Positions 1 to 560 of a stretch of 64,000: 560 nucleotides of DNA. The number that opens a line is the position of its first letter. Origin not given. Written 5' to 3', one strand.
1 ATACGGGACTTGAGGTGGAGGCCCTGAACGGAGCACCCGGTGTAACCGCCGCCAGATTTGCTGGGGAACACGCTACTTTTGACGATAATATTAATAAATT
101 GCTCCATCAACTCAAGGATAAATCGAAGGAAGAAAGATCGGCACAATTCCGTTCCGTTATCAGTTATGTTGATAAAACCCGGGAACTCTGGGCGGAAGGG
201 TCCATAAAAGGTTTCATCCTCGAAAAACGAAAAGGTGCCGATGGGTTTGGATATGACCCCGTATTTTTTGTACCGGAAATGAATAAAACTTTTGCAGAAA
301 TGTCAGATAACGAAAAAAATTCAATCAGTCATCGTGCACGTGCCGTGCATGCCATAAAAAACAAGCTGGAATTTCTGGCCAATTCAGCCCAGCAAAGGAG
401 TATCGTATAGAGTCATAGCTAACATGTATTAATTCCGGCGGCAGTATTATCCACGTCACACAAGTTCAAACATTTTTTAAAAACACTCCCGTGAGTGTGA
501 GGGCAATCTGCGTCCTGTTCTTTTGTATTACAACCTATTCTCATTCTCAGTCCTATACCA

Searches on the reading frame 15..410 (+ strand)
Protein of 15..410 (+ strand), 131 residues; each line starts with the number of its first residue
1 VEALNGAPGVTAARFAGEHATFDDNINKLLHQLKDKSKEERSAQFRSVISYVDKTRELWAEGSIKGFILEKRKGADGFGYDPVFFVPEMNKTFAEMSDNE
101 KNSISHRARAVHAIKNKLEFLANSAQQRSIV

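Call 4: search_protein_families(library=pfam, proteins=[window:15-410:+], max_evalue=0.01)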
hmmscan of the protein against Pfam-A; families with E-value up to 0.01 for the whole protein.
window:15-410:+ (131 aa): 1 family
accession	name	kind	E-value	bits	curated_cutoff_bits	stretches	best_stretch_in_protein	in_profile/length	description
PF01725.21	Ham1p_like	-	1.9e-39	135.9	22.5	1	2-116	72-185/186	Ham1 family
